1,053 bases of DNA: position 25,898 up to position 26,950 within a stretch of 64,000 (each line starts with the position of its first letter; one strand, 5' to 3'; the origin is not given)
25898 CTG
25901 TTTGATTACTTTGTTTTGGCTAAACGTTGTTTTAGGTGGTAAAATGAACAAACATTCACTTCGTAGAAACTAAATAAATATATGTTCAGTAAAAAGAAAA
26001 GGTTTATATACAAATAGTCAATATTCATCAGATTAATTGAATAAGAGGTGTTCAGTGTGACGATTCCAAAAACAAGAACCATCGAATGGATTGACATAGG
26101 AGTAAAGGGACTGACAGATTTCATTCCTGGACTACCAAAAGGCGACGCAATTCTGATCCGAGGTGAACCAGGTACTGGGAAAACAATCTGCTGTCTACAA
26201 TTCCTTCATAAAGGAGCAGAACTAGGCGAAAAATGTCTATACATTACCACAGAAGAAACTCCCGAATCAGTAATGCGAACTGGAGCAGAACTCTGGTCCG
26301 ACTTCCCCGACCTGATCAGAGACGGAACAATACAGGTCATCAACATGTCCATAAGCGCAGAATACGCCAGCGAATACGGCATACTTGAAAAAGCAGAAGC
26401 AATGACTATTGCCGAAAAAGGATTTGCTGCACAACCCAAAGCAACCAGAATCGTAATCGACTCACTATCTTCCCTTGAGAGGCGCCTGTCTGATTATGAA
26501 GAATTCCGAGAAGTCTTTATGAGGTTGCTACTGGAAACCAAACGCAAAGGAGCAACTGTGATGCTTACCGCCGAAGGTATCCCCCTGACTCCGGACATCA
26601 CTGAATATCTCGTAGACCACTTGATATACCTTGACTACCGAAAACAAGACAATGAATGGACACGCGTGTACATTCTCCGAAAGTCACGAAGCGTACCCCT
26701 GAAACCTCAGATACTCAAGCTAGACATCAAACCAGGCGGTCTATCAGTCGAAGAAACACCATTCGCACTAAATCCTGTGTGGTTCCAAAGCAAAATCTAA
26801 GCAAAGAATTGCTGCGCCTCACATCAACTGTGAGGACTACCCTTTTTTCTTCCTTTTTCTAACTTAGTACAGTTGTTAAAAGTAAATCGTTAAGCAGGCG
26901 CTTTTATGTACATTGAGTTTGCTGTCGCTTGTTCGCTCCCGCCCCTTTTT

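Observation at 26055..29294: Tandem KaiC/RecA-like ATPase paralogues precede amt, with no PII (glnK) gene present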

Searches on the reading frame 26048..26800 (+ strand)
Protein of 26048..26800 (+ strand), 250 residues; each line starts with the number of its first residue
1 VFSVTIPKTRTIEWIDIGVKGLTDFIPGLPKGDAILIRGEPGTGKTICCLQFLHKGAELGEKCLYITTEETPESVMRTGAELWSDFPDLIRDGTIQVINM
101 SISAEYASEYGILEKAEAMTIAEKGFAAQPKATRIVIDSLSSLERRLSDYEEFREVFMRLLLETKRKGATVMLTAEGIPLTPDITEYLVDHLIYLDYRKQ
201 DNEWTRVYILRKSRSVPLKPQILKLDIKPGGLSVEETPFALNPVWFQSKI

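Call 6: search_protein_families(library=pfam, proteins=[window:26048-26800:+], max_evalue=0.01)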
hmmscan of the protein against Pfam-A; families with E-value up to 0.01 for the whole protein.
window:26048-26800:+ (250 aa): 10 families
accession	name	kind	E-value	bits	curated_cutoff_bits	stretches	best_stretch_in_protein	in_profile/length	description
PF06745.19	ATPase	-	1.6e-42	145.9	26.6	1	16-236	2-228/231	KaiC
PF07088.17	GvpD_P-loop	-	4.9e-06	27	24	1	31-204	9-181/189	GvpD gas vesicle protein, P-loop domain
PF13479.12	AAA_24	-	1.9e-05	25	27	1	35-150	5-83/195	AAA domain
PF13481.12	AAA_25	-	0.00013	22.1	27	1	25-174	25-187/195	AAA domain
PF14417.12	MEDS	-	0.00045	20.5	29.8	1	50-128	18-93/161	MEDS: MEthanogen/methylotroph, DcmR Sensory domain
PF20720.3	nSTAND3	-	0.00065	19.9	27.2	1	31-77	16-62/155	Novel STAND NTPase 3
PF13191.12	AAA_16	-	0.0018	19.3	32.6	1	33-173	25-136/167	AAA ATPase domain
PF09848.15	SLFN-g3_helicase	-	0.0037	17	24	1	35-75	4-46/354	Schlafen group 3, DNA/RNA helicase domain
PF13401.12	AAA_22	-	0.0066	17.2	27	0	34-70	7-43/130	AAA domain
PF03796.21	DnaB_C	-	0.0083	16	27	0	16-76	3-64/255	DnaB-like helicase C terminal domain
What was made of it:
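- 26057..26800 (+): K1: single-domain KaiC-like ATPase, 247 aa, corrected GTG start. PF06745 at E 1.6e-42 (call 6).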

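Call 7: search_protein_families(library=ncbifam, proteins=[window:26048-26800:+], max_evalue=0.01)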
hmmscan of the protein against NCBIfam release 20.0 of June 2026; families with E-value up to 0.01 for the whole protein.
window:26048-26800:+ (250 aa): 16 families
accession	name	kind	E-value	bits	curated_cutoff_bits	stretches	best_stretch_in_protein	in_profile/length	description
NF006799.0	PRK09302.1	equivalog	1.4e-26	93.2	408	1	10-214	8-218/515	circadian clock protein KaiC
TIGR03881.1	KaiC_arch_4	hypoth_equivalog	1.2e-24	87.2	247.8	1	15-234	3-228/231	KaiC domain-containing protein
TIGR03880.1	KaiC_arch_3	hypoth_equivalog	1.8e-21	76.7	249.45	1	18-216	1-199/224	KaiC domain-containing protein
TIGR03877.1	thermo_KaiC_1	hypoth_equivalog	6.7e-16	58.5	307.25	1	15-234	4-232/238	KaiC domain-containing protein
TIGR02655.1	circ_KaiC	equivalog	9e-16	57.6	546.25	1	19-192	7-181/484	circadian clock protein KaiC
NF004723.0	PRK06067.1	subfamily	3.4e-11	43.1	194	1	27-177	29-173/243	flagellar accessory protein FlaH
NF052589.1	ArlH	equivalog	2.1e-10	40.7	215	1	27-185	15-169/229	archaellum protein ArlH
TIGR00416.1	sms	equivalog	1.7e-07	30.3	403.05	1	28-200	90-248/454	DNA repair protein RadA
NF004629.0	PRK05973.1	equivalog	1e-06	28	156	1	26-112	58-139/237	DNA helicase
TIGR03878.1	thermo_KaiC_2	hypoth_equivalog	5.8e-06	25.8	232.2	1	26-143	30-143/259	KaiC domain-containing protein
TIGR02237.1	recomb_radB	equivalog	0.00019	21.4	172.4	1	34-147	14-113/210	DNA repair and recombination protein RadB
TIGR03600.1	phage_DnaB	exception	0.00019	20.6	498.65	1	15-77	177-240/421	phage replicative helicase, DnaB family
NF006320.0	PRK08533.1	equivalog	0.0035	17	215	1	28-155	20-141/230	flagellar accessory protein FlaH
NF006306.0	PRK08506.1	equivalog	0.0063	15.2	596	1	11-57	171-217/472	replicative DNA helicase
NF010248.0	PRK13695.1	equivalog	0.0067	16.2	156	0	35-82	6-53/180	NTPase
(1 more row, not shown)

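Call 70: search_protein_families(library=padloc, proteins=[window:26057-26800:+], max_evalue=0.001)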
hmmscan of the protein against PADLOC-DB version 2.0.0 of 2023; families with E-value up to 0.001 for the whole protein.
window:26057-26800:+ (247 aa): 1 family
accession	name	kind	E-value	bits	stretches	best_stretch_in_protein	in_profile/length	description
PDLC04140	mad8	-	7e-07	27.1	1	25-162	23-115/314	mads_8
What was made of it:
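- Tried and rejected: The defence-system library gave only a 25-27-bit P-loop match to mad8 (call 70).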
